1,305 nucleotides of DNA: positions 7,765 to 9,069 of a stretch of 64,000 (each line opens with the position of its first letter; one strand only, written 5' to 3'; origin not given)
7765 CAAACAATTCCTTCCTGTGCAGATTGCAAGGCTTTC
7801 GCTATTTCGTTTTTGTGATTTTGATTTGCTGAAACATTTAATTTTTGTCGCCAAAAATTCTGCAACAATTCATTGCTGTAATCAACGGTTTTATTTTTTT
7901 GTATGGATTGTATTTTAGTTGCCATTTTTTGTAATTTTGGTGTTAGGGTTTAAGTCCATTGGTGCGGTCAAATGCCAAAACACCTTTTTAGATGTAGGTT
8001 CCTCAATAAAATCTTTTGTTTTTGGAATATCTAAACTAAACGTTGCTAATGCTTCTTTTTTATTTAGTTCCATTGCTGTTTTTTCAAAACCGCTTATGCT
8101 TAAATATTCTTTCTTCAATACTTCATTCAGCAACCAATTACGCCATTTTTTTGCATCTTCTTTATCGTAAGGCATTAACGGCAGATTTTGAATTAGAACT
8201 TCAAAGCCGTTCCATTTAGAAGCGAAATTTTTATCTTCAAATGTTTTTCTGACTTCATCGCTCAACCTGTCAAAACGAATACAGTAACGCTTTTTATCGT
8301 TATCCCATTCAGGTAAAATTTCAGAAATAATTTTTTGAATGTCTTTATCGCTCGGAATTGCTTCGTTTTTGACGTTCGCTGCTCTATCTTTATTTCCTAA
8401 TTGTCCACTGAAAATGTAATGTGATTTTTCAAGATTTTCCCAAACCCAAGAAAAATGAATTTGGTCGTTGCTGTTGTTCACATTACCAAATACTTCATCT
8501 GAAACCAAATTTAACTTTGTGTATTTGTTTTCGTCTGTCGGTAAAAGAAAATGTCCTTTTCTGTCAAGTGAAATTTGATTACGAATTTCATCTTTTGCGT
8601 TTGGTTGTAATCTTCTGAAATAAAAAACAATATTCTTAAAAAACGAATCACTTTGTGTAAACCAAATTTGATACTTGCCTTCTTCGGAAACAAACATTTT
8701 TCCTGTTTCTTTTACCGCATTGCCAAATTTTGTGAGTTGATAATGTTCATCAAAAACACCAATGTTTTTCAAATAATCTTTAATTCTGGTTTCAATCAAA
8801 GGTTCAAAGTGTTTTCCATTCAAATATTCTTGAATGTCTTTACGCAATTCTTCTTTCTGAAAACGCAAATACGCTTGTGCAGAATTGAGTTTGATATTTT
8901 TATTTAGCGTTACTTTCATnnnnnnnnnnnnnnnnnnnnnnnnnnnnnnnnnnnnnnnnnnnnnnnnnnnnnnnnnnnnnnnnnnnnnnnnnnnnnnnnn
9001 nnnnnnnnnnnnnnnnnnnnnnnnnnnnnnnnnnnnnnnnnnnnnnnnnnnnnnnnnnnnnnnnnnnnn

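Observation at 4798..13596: Seven-gene operon (AAA+ ATPase, Upf1-like helicase, orphan, coiled-coil protein, DUF2997-like, DUF1257-like, NrdG-like radical SAM): candidate undescribed conflict or defence system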

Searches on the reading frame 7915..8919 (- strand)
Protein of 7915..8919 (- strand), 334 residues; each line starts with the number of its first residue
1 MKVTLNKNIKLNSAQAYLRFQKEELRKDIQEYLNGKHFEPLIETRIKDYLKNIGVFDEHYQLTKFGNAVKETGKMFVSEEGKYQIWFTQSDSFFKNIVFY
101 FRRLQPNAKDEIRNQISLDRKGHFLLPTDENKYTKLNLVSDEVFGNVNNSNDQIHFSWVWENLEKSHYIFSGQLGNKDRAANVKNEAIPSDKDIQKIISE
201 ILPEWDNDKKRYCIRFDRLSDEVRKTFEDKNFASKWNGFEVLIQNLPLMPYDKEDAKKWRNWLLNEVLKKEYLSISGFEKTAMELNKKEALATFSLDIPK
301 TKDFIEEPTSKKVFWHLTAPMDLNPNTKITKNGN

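Call 3: search_protein_families(library=pfam, proteins=[window:7915-8919:-], max_evalue=0.01)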
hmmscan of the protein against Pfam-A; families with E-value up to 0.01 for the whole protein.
window:7915-8919:- (334 aa): 0 families

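Call 4: search_protein_families(library=padloc, proteins=[window:7915-8919:-], max_evalue=0.01)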
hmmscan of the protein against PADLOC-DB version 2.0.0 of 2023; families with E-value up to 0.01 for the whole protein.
window:7915-8919:- (334 aa): 0 families

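Call 5: search_protein_families(library=ncbifam, proteins=[window:7915-8919:-], max_evalue=0.01)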
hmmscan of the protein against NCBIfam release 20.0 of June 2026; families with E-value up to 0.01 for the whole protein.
window:7915-8919:- (334 aa): 0 families

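Call 13: find_homologous_proteins(query=window:7915-8919:-, max_evalue=0.001)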
Query window:7915-8919:- (334 aa): 85 proteins with E <= 0.001 among 1412 candidates.
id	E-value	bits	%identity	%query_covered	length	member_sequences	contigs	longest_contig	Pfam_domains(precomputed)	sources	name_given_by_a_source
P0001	9.3e-211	717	94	100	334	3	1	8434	-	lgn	-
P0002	7.3e-178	609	81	99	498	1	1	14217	-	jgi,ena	jgi:hypothetical protein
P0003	5.1e-175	600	79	99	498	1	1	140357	-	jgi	-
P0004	6.6e-175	599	81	99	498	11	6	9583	-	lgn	-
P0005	5.1e-173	593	79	99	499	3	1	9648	-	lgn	-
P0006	2.0e-172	591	80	99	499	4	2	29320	-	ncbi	-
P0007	2.8e-172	591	80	99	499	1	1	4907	-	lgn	-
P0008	1.0e-171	589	79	99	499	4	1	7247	-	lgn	-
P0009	1.7e-170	585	78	99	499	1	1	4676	-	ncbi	-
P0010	2.6e-170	584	79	99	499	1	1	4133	-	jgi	-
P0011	5.1e-166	570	77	99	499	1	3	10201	-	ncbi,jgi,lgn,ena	-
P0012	7.6e-165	566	76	99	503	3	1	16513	-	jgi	jgi:hypothetical protein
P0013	2.5e-164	564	76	99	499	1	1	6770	-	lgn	-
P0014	5.4e-162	557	75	99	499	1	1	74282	-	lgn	-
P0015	1.1e-159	549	73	99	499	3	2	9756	-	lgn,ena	-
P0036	7.8e-97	343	51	98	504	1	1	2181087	-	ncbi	ncbi:MAG: hypothetical protein R3D00_23220 [Bacteroidia bacterium]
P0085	1.2e-26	112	27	97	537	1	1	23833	-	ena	-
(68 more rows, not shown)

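Call 15: find_encoding_contigs(protein=P0036, flank=10000, max_places=3)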
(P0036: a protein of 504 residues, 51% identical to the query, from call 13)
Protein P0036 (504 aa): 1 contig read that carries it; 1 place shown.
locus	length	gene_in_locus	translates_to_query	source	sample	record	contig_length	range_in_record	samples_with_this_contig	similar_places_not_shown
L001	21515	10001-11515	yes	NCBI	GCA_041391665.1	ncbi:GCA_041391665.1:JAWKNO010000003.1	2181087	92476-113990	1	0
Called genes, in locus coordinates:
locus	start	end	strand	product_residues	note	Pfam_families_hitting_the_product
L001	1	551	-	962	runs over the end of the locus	PF12705:PDDEXK_1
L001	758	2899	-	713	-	PF03629:SASA, PF13290:CHB_HEX_C_1, PF13287:Fn3_assoc, PF00754:F5_F8_type_C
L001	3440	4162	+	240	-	-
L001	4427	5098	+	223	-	-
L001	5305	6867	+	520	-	PF00004:AAA, PF17862:AAA_lid_3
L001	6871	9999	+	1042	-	PF04851:ResIII (faint), PF13086:AAA_11, PF13245:AAA_19, PF13604:AAA_30, PF20720:nSTAND3 (faint), PF13086:AAA_11, PF13087:AAA_12, PF13538:UvrD_C_2, +2 more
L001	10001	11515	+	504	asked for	-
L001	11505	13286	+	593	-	-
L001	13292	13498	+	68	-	PF11211:DUF2997 (weak)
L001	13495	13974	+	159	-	-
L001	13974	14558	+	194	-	PF13353:Fer4_12, PF04055:Radical_SAM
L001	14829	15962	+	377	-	PF18962:Por_Secre_tail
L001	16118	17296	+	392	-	PF00083:Sugar_tr, PF06609:TRI12 (weak), PF07690:MFS_1, PF00083:Sugar_tr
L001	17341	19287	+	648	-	PF07715:Plug, PF00593:TonB_dep_Rec_b-barrel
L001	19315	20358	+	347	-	PF13483:Lactamase_B_3, PF12706:Lactamase_B_2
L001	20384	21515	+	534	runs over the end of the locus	PF00884:Sulfatase, PF01663:Phosphodiest (faint), PF16347:SGSH_C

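Call 16: find_encoding_contigs(protein=P0003, flank=10000, max_places=3)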
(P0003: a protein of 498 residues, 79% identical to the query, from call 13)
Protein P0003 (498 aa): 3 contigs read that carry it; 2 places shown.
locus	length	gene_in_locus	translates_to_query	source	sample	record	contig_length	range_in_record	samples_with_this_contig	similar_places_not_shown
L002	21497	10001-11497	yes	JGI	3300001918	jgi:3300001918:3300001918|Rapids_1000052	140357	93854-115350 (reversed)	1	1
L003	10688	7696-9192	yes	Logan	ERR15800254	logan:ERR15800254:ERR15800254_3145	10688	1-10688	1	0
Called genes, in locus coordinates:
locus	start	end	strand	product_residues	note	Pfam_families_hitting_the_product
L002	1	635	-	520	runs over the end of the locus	PF00221:Lyase_aromatic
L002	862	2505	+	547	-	PF06826:Asp-Al_Ex, PF02080:TrkA_C, PF06826:Asp-Al_Ex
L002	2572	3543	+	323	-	PF13428:TPR_14 (faint), PF14559:TPR_19, PF13431:TPR_17 (faint)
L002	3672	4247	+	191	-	PF12844:HTH_19, PF13560:HTH_31, PF01381:HTH_3, PF02311:AraC_binding (weak), PF07883:Cupin_2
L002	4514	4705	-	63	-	-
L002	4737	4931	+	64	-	-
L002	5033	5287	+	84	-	-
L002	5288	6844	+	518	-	PF00004:AAA, PF17862:AAA_lid_3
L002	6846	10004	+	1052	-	PF13481:AAA_25 (weak), PF13086:AAA_11, PF13245:AAA_19, PF13604:AAA_30, PF20720:nSTAND3 (weak), PF13086:AAA_11 (weak), PF13087:AAA_12, PF13538:UvrD_C_2 (weak), +1 more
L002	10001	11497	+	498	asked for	-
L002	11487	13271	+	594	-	-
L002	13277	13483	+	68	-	-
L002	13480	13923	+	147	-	-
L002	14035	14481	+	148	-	PF04055:Radical_SAM (weak), PF13353:Fer4_12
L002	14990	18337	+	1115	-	PF13715:CarbopepD_reg_2, PF07715:Plug, PF14905:OMP_b-brl_3 (weak)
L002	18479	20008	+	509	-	PF12771:SusD-like_2, PF14322:SusD-like_3 (weak), PF12741:SusD-like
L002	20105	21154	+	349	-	PF09423:PhoD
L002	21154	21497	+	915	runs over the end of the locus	PF22494:choice_anch_I (faint), PF04185:Phosphoesterase (weak)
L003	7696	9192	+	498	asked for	-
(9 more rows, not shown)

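Call 17: search_protein_families(library=pfam, proteins=[P0002, P0036, P0085, L001:11505-13286:+, L001:13495-13974:+, L001:3440-4162:+, L001:4427-5098:+, L002:5033-5287:+], max_evalue=1)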
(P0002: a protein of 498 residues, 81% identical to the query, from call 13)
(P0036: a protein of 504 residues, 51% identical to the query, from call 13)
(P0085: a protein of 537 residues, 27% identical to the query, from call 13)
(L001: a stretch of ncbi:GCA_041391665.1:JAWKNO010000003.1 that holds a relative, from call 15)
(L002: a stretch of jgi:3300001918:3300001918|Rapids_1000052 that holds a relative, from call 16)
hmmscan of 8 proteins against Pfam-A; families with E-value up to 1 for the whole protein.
P0002 (498 aa): 1 family
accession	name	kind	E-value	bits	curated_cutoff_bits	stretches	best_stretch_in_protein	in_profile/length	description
PF12101.13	DUF3577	-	0.0072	16.5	25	1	333-395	19-81/133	Protein of unknown function (DUF3577)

P0036 (504 aa): 1 family
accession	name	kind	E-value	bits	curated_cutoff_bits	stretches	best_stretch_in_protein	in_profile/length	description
PF23775.1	Beta-prop_RIG_2nd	-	0.0045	16.9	80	1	369-455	161-247/278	RIG second beta-propeller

P0085 (537 aa): 1 family
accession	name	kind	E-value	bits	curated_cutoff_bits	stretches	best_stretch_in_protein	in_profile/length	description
PF04458.17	DUF505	-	0.15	10.8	28.7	1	28-77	92-270/622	Protein of unknown function (DUF505)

L001:11505-13286:+ (593 aa): 1 family
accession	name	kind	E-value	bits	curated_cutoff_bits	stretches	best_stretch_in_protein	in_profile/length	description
PF07894.18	SACK1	-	0.0018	18.3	21.4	1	19-89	110-175/274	Scaffolding anchor of CK1 domain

L001:13495-13974:+ (159 aa): 1 family
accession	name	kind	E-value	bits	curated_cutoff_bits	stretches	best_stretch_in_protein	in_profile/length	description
PF00175.26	NAD_binding_1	-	0.99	10.5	22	0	72-134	18-81/109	Oxidoreductase NAD-binding domain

L001:3440-4162:+ (240 aa): 1 family
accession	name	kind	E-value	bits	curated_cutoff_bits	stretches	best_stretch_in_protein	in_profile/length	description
PF20037.4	DUF6440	-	0.15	12.3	26.5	1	186-201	22-37/53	Family of unknown function (DUF6440)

L001:4427-5098:+ (223 aa): 0 families

L002:5033-5287:+ (84 aa): 0 families

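Call 21: find_related_loci(query=A1, collection=genome_contigs, flank=10000)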
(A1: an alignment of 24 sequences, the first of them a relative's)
Query A1 (504 aa) in genome_contigs; peptide patterns used: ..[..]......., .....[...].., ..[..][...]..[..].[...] (x = any residue, [..] = any of these).
172 stretches matched a pattern; 31 encode a relative of the query (tblastn E <= 1e-3); 29 distinct loci.
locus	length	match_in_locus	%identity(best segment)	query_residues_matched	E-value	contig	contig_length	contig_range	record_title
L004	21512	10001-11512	75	1-504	0e+0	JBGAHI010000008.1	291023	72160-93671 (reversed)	MAG: Chitinophagales bacterium isolate MAG_MBR_H125.23 MBRH125-23_opera_contig_278, whole genome shotgun sequence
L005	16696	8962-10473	73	1-504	0e+0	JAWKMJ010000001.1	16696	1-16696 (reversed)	MAG: Crocinitomicaceae bacterium isolate ABC2.133 ABC2.133.fa-1, whole genome shotgun sequence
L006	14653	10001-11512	70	1-504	0e+0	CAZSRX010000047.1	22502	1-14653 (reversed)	MAG TPA_asm: uncultured Bacteroidota bacterium isolate binchicken_co135_74 genome assembly, contig: NODE_3947_length_225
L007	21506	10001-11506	53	1-504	3e-176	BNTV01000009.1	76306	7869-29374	Bacteroidia bacterium MS502-39 DNA, sequence009, whole genome shotgun sequence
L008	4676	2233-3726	55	1-503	4e-174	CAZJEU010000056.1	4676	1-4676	MAG TPA_asm: uncultured Christensenella sp. isolate binchicken_co59_197 genome assembly, contig: NODE_45773_length_4676_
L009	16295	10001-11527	48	1-504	6e-150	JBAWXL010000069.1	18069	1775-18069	MAG: Bacteroidota bacterium isolate ELA062 MAG062_69, whole genome shotgun sequence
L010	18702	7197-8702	72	1-504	0e+0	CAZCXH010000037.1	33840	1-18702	MAG TPA_asm: uncultured Chitinophagaceae bacterium isolate SRP173033_co3_70 genome assembly, contig: NODE_1355_length_33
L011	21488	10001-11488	51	1-503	3e-156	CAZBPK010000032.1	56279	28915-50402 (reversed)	MAG TPA_asm: uncultured Bacteroidia bacterium isolate binchicken_co23_238 genome assembly, contig: k141_1219122, whole g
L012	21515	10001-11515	39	1-503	2e-109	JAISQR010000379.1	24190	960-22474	MAG: Treponema sp. isolate Kf353_bin150 k119_4545114, whole genome shotgun sequence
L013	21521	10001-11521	39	1-504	2e-108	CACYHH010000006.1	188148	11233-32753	MAG: uncultured Spirochaetales bacterium isolate RUG11946 genome assembly, contig: RUG11946_asm_6, whole genome shotgun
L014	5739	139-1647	40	1-500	5e-107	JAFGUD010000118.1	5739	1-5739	MAG: Bacteroidales bacterium isolate ZodW_maxbin.137 k87_4602820, whole genome shotgun sequence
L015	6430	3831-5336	40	1-500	3e-104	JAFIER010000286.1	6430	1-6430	MAG: Bernardetiaceae bacterium isolate coassembly_bin.30 k141_13516, whole genome shotgun sequence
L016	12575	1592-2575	50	1-330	3e-102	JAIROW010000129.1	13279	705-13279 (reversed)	MAG: Prevotellaceae bacterium isolate Cf509_bin1 k119_1559868, whole genome shotgun sequence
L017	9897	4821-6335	39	1-497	9e-100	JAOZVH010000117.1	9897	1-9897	MAG: Bacteroidales bacterium isolate GMC9.metabat2.18 GMC9_2946_length_9897_cov_26.873298, whole genome shotgun sequence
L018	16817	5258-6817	34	1-503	7e-79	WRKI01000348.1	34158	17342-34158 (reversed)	MAG: Spirochaetes bacterium isolate Th196P1bin3 JGI24700J35501_10930886, whole genome shotgun sequence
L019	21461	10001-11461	33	1-496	7e-71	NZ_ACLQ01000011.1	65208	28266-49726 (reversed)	Capnocytophaga gingivalis ATCC 33624 ctg1117755536031, whole genome shotgun sequence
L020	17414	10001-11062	38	1-355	4e-70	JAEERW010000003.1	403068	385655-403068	MAG: Bacteroidales bacterium isolate Tb.RUG.368 NODE_17_length_403068_cov_3.058309, whole genome shotgun sequence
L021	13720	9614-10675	38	1-355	1e-69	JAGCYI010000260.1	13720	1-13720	MAG: Bacteroidales bacterium isolate RGIG10234 Yak_Rumen-5__c1869986, whole genome shotgun sequence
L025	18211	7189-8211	36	1-330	2e-55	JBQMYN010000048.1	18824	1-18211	MAG: Treponema sp. isolate A5_bin.9 NODE_224_length_18824_cov_14.857797, whole genome shotgun sequence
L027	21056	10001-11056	37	1-341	5e-54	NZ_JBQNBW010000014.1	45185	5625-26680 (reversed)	MAG: Treponema sp. isolate A39_bin.17 NODE_59_length_45185_cov_10.697762, whole genome shotgun sequence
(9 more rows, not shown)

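Call 22: search_solved_structures(query=A1, max_evalue=10, show_alignments=2)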
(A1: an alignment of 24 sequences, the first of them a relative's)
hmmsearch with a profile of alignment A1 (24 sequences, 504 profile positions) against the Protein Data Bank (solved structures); distinct sequences matched with E-value up to 10: 0.

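Call 55: search_protein_families(library=padloc, alignment_id=A3, max_evalue=1e-10)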
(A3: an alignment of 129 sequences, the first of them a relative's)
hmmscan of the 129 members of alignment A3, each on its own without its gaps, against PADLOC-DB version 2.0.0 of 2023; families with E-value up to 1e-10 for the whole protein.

A. member 1, L001:758-2899:- (713 aa): 0 families

B. families by the number of members that match (of 129 scanned): 292 families (the first 25 are shown)
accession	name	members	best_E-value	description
PDLC04134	mad2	3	5e-55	mads_2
PDLC04832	PDC-S03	3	1.2e-32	-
PDLC04833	PDC-S03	3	9e-19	-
PDLC04834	PDC-S03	3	1.6e-17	-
PDLC02850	DpdE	2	1.3e-167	DpdE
PDLC02849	DpdE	2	8e-165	DpdE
PDLC02845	DpdE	2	2.6e-153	DpdE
PDLC02842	DpdE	2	2.7e-137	DpdE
PDLC00633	ZorD1|ZorD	2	1.5e-115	"SWI2/SNF2 helicase, Mrr-like nuclease"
PDLC02851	DpdE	2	8.9e-103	DpdE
PDLC04966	PDC-S24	2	5.9e-95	-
PDLC00629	ZorD1|ZorD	2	6.5e-91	"SWI2/SNF2 helicase, Mrr-like nuclease"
PDLC00631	ZorD1|ZorD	2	3.9e-84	"SWI2/SNF2 helicase, Mrr-like nuclease"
PDLC00632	ZorD1|ZorD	2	5.2e-82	"SWI2/SNF2 helicase, Mrr-like nuclease"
PDLC00634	ZorD1|ZorD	2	6.2e-81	"SWI2/SNF2 helicase, Mrr-like nuclease"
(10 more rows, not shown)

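Call 56: search_protein_families(library=pfam, proteins=[L007:1107-5210:+, L018:11957-15115:-, L013:397-2097:+, L013:2553-4394:+, L013:17340-19541:+, L012:252-2069:-, L012:2078-4036:-, L020:13901-16207:+, L027:202-2415:-, L025:117-2033:-], max_evalue=0.00001)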
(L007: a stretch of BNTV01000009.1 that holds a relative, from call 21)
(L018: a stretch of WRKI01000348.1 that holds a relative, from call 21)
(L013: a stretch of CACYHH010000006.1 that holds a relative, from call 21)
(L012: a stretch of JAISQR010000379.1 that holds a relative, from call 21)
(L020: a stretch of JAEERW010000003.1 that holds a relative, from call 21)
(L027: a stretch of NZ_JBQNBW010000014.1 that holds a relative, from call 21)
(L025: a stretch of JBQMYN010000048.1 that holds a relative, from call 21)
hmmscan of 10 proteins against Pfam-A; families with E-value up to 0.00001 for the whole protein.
L007:1107-5210:+ (1367 aa): 3 families
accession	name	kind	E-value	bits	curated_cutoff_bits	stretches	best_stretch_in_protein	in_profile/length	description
PF00176.29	SNF2-rel_dom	-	5.9e-66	223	24.9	1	917-1187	1-288/290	SNF2-related domain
PF00271.37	Helicase_C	-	1.1e-26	93.7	23.5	1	1200-1311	2-110/110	Helicase conserved C-terminal domain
PF04851.21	ResIII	-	6.3e-08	33.1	22.5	1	913-1067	3-163/164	Type III restriction enzyme, res subunit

L018:11957-15115:- (1052 aa): 3 families
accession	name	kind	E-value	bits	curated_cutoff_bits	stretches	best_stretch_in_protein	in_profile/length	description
PF02896.24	PEP-utilizers_C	-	1.1e-74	251.8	22.8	1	578-915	17-290/293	PEP-utilising enzyme, PEP-binding domain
PF01326.24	PPDK_N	-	3.2e-53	181.6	27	3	100-332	77-223/328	Pyruvate phosphate dikinase, AMP/ATP-binding domain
PF00391.29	PEP-utilizers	-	3.1e-24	84.8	23.1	1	460-540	3-72/72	PEP-utilising enzyme, mobile domain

L013:397-2097:+ (566 aa): 0 families

L013:2553-4394:+ (613 aa): 1 family
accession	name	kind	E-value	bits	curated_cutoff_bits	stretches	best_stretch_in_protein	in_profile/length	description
PF07603.17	Lcl_C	-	1.5e-24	87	34.9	1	406-453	9-61/117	Lcl C-terminal domain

L013:17340-19541:+ (733 aa): 11 families
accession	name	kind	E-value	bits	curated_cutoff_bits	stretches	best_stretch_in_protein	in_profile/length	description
PF07724.20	AAA_2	-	1.2e-54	185.2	27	1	464-631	1-166/166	AAA domain (Cdc48 subfamily)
PF00004.35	AAA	-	2.6e-22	80.1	21.2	2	200-312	2-114/131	ATPase family associated with various cellular activities (AAA)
PF07728.20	AAA_5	-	5.7e-15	56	22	1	469-587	2-122/139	AAA domain (dynein-related subfamily)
PF17871.7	AAA_lid_9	-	3.8e-13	49.7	22.8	1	334-401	3-69/104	AAA lid domain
PF13191.12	AAA_16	-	1.1e-11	45.9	32.6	1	177-223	2-51/167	AAA ATPase domain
PF00158.32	Sigma54_activat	-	3.8e-09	36.9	20.2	1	467-587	23-142/168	Sigma-54 interaction domain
PF13401.12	AAA_22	-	2.4e-08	34.8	27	0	469-563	8-109/130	AAA domain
PF01637.24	ATPase_2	-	4.4e-07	30.4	33.2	0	178-222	2-46/225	ATPase domain predominantly from Archaea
PF12775.13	AAA_7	-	5.7e-07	29.7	25.8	0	194-276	31-111/181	P-loop containing dynein motor region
PF01078.27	Mg_chelatase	-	1.2e-06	28.5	20.3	0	541-633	109-198/207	Magnesium chelatase, subunit ChlI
PF05621.17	TniB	-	7.6e-06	25.9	22.4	0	256-329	111-185/189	Bacterial TniB protein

L012:252-2069:- (605 aa): 1 family
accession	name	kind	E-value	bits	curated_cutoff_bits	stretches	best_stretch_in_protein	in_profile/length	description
PF03781.23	FGE-sulfatase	-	3.7e-49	168.1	23.3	1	372-602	2-255/255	Sulfatase-modifying factor enzyme 1-like domain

L012:2078-4036:- (652 aa): 5 families
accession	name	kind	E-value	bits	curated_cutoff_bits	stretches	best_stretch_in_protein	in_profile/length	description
PF01434.24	Peptidase_M41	-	2.3e-65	220.5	29.9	1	453-642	2-189/191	Peptidase family M41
PF00004.35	AAA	-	1.7e-46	158.4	21.2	1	239-371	1-130/131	ATPase family associated with various cellular activities (AAA)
PF06480.20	FtsH_ext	-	1.3e-12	48.3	25.5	1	42-142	2-100/103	FtsH Extracellular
PF17862.7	AAA_lid_3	-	3.3e-12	46.2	27.2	1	395-437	2-44/45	AAA+ lid domain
PF07728.20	AAA_5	-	2.1e-07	31.5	22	1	238-360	1-137/139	AAA domain (dynein-related subfamily)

L020:13901-16207:+ (768 aa): 6 families
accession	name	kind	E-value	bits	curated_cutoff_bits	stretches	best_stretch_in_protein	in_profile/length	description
PF02836.23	Glyco_hydro_2_C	-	7.8e-25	88.1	21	1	277-427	6-160/302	Glycosyl hydrolases family 2, TIM barrel domain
PF02837.24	Glyco_hydro_2_N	-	8.1e-23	81.6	28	1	26-170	5-169/169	Glycosyl hydrolases family 2, sugar binding domain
PF18565.7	Glyco_hydro2_C5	-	1.9e-18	66.7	32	1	677-766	13-103/103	Glycoside hydrolase family 2 C-terminal domain 5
PF00703.27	Glyco_hydro_2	-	5.3e-13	50.1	23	1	185-269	16-109/109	Glycosyl hydrolases family 2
PF16355.11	DUF4982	-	9.5e-12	45.1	23.9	1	600-647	1-51/61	Domain of unknown function (DUF4982)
PF22666.2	Glyco_hydro_2_N2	-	3.2e-09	37.5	27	1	71-153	44-126/167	Glycosyl hydrolase 2 galactose-binding domain-like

L027:202-2415:- (737 aa): 3 families
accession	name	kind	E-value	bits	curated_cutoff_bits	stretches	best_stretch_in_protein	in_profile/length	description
PF00128.31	Alpha-amylase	-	1.7e-20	74.2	22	1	209-317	12-99/446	Alpha amylase, catalytic domain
PF02922.24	CBM_48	-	4.6e-12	46.5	22.4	1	38-128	3-83/83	Carbohydrate-binding module 48 (Isoamylase N-terminal domain)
PF21156.3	ISOA1-3_C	-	5.6e-07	30.2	27.3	1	634-714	2-73/106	Isoamylase 1-3, C-terminal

L025:117-2033:- (638 aa): 4 families
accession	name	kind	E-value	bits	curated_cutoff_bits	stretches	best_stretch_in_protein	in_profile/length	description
PF00204.31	DNA_gyraseB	-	1.4e-60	204.1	27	1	223-395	1-172/173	DNA gyrase B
PF00986.26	DNA_gyraseB_C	-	1.6e-28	99.1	29.8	1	569-628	4-63/63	DNA gyrase B subunit, carboxyl terminus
PF01751.28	Toprim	-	8.7e-19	67.9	23.1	1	424-532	1-92/96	Toprim domain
PF02518.31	HATPase_c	-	3.7e-16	60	26.4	1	33-168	3-104/111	Histidine kinase-, DNA gyrase B-, and HSP90-like ATPase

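Call 68: predict_structure(alignment_id=A1)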
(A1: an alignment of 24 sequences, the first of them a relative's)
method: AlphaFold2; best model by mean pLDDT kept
length: 504 residues; sequences in the alignment: 24
mean_pLDDT: 88.9   pTM: 0.60
mean pLDDT of the five models: 88.9, 88.6, 87.7, 86.9, 86.8
residues with pLDDT >= 90: 309; 70-90: 169; 50-70: 21; < 50: 5
segments of 3 or more residues with pLDDT < 50: 333-336
pLDDT, mean of each block of 10 residues (from residue 1): 96 94 92 92 92 92 93 92 95 95 82 86 93 92 90 93 94 94 93 91 94 95 95 95 97 97 94 85 92 92 90 90 70 55 89 86 74 90 92 90 77 89 86 81 86 88 87 88 81 88 63
secondary structure, 60 per line:
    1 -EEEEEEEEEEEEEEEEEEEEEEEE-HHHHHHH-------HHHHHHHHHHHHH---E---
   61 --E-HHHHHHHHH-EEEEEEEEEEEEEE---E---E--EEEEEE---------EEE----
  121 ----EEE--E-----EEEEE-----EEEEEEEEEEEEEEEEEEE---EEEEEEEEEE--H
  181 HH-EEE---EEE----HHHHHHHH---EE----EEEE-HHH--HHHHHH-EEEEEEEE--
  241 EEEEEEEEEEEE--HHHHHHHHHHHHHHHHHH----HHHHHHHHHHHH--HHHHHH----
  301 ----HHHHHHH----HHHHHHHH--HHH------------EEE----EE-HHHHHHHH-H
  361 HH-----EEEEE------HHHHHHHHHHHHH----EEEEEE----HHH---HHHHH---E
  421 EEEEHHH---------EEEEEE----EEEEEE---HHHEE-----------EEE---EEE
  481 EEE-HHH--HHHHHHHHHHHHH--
elements in order: E2-25 H27-33 H41-53 H65-73 E75-88 E99-104 E114-116 E125-127 E136-140 E146-164 E168-177 E184-186 E190-192 H197-204 E214-217 H224-229 E231-238 E241-252 H255-272 H277-288 H291-296 H305-311 H316-323 E341-343 H351-358 E368-372 H379-391 E396-401 H412-416 E420-424 E437-442 E447-452 E472-474 E478-483 H490-502
